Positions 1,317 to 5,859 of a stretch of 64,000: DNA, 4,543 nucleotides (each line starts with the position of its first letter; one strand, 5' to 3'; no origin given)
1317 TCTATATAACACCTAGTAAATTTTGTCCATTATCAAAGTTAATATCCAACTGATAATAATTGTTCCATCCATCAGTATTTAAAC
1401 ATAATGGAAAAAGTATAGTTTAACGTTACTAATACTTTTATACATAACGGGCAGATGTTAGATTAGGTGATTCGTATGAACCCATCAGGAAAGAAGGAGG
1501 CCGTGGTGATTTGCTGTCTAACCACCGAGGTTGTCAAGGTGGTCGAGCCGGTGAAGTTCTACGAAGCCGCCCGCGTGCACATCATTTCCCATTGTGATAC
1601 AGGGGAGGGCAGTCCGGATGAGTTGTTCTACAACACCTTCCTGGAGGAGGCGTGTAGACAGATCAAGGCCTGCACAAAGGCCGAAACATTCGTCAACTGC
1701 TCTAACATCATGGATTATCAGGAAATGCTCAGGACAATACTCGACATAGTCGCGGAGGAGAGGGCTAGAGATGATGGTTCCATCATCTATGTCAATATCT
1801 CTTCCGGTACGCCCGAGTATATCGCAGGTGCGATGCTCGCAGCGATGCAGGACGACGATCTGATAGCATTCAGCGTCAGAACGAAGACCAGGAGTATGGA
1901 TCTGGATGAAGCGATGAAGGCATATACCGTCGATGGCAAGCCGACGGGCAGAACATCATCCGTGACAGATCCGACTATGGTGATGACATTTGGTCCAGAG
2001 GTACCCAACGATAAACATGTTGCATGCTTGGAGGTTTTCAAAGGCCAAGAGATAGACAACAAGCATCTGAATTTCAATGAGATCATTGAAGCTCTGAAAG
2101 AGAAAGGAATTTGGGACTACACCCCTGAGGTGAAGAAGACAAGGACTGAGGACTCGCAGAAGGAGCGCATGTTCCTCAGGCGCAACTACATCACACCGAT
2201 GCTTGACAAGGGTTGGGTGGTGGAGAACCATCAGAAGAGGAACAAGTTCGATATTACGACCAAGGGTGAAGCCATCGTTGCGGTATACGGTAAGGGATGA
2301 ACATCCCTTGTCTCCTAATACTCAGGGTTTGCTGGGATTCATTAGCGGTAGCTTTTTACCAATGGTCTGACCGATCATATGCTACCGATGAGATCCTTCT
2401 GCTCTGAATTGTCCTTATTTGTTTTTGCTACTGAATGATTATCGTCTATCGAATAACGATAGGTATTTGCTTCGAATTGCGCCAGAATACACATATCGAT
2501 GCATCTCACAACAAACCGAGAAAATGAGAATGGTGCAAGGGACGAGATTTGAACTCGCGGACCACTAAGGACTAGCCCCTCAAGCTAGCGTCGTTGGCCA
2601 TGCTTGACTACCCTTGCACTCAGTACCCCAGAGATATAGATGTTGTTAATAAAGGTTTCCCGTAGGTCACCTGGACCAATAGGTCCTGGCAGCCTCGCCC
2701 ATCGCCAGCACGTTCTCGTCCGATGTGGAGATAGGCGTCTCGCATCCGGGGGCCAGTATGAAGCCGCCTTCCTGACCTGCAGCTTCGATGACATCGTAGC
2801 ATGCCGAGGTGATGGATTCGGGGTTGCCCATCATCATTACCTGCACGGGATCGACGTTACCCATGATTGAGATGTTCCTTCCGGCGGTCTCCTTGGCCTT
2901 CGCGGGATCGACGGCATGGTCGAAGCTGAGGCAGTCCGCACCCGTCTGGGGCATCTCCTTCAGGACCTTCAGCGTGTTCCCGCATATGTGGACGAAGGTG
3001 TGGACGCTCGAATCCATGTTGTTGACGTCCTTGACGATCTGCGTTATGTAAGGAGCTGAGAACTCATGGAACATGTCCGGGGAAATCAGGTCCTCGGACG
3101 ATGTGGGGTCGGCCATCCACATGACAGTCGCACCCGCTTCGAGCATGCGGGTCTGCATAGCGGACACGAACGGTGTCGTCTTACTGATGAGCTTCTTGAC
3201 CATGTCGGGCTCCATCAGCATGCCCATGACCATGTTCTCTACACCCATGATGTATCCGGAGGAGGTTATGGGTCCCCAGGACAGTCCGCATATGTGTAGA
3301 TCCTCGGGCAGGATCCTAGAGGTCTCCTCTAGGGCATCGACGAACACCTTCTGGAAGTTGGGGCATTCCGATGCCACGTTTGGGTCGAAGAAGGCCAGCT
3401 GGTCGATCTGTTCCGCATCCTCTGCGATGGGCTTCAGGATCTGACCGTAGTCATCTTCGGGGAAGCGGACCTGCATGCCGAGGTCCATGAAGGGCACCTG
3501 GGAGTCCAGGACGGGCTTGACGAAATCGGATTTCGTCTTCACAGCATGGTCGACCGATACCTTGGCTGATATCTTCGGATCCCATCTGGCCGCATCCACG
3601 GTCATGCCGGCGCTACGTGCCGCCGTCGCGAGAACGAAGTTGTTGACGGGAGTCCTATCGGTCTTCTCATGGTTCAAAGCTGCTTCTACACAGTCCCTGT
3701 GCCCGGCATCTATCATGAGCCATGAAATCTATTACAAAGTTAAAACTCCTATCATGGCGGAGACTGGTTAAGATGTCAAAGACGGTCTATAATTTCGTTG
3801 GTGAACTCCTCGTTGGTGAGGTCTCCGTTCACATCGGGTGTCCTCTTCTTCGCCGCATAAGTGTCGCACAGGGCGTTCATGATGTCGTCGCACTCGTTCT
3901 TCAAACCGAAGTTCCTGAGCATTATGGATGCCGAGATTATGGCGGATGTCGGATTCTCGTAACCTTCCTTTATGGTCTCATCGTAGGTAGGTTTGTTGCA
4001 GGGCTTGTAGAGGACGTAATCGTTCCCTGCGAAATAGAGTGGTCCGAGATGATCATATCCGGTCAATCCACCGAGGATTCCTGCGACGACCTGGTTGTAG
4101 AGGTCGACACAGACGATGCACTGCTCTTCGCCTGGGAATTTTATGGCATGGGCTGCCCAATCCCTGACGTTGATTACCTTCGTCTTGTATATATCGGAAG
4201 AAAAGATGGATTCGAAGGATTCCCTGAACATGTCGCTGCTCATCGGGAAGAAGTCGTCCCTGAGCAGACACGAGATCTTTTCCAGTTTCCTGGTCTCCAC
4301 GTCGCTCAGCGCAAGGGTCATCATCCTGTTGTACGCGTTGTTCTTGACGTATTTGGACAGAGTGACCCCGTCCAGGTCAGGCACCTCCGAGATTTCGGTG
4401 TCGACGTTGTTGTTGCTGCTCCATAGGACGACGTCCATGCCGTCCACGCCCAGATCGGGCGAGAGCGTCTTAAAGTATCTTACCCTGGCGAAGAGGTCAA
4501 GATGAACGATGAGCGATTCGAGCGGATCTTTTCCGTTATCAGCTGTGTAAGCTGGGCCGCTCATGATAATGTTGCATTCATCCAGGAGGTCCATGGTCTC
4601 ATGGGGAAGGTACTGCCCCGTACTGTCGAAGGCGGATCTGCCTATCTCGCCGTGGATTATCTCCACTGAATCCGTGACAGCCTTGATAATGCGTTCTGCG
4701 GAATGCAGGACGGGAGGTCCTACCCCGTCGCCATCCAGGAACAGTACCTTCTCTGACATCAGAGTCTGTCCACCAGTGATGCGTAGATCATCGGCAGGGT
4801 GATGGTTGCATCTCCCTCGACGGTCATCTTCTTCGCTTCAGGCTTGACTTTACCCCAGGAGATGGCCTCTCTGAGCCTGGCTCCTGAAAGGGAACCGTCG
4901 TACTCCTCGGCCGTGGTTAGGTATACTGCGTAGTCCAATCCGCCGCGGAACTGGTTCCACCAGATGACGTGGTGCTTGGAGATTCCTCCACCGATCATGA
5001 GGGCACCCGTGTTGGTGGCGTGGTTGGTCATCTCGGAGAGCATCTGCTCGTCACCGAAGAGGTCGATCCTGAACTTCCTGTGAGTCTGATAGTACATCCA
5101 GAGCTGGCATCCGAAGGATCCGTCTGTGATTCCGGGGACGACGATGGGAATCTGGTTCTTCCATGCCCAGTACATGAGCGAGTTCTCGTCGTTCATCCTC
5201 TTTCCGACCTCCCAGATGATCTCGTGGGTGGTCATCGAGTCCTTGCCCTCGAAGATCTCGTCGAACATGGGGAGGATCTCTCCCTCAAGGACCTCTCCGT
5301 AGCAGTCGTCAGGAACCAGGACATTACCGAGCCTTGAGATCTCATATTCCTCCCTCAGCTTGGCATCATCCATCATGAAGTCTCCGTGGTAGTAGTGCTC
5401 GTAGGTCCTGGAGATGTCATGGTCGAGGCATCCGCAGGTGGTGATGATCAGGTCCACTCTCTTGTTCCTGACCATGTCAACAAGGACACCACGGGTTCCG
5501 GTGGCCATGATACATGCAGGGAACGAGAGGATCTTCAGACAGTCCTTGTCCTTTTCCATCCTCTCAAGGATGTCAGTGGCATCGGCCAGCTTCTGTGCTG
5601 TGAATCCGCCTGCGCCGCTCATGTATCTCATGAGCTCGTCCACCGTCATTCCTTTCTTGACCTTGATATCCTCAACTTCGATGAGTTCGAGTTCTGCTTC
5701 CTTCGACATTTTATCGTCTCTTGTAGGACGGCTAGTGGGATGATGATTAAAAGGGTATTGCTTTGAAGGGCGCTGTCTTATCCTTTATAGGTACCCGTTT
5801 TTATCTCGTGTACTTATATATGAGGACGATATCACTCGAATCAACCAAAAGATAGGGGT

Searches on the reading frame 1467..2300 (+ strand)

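Call 49: search_protein_families(library=pfam, proteins=[window:1467-2300:+], max_evalue=0.00001)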
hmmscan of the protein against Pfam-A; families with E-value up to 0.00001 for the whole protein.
window:1467-2300:+ (277 aa): 2 families
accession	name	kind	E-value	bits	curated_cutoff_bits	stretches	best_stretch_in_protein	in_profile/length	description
PF19810.5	HFX_2341_N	-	2.3e-14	54.3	30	1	13-140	2-118/120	HFX_2341-like, N-terminal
PF22665.2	DUF6293_C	-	6.3e-07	30.2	27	1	178-272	8-99/101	DUF6293 C-terminal winged helix domain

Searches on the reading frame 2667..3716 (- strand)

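Call 49: search_protein_families(library=pfam, proteins=[window:2667-3716:-], max_evalue=0.00001)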
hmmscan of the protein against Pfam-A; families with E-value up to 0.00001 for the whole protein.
window:2667-3716:- (349 aa): 1 family
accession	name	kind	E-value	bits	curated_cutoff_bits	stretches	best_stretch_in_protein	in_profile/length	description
PF01208.23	URO-D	-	6.5e-66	223.1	23.9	1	8-346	4-346/346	Uroporphyrinogen decarboxylase (URO-D)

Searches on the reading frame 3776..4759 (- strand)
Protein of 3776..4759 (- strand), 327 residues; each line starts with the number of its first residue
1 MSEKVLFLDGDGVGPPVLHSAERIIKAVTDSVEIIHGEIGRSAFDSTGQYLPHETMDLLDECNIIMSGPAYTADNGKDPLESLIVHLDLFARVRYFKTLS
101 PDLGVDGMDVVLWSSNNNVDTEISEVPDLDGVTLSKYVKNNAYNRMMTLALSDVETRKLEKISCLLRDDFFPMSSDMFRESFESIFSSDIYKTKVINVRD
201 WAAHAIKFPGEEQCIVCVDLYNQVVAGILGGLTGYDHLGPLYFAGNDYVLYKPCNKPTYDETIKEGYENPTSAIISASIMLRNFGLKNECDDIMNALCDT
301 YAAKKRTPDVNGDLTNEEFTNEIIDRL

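Call 49: search_protein_families(library=pfam, proteins=[window:3776-4759:-], max_evalue=0.00001)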
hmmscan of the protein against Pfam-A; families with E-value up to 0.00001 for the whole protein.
window:3776-4759:- (327 aa): 1 family
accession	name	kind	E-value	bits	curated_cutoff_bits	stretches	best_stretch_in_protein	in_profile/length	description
PF00180.25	Iso_dh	-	9.1e-24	84.8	27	1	4-325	1-346/348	Isocitrate/isopropylmalate dehydrogenase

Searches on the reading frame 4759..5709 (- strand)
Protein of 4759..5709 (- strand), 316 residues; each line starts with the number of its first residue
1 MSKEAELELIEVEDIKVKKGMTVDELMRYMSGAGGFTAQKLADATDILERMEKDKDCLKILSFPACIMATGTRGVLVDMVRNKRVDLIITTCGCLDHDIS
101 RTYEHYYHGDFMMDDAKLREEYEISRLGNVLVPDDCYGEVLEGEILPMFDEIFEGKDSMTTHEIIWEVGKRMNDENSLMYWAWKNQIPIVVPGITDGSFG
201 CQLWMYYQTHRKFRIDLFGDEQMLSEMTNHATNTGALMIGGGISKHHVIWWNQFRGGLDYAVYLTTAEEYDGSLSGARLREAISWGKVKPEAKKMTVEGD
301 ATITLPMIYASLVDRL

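Call 49: search_protein_families(library=pfam, proteins=[window:4759-5709:-], max_evalue=0.00001)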
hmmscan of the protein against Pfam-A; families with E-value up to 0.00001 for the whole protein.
window:4759-5709:- (316 aa): 1 family
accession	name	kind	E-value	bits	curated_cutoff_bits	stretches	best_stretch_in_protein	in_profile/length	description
PF01916.23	DS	-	7.9e-107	357.3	27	1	25-311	1-287/288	Deoxyhypusine synthase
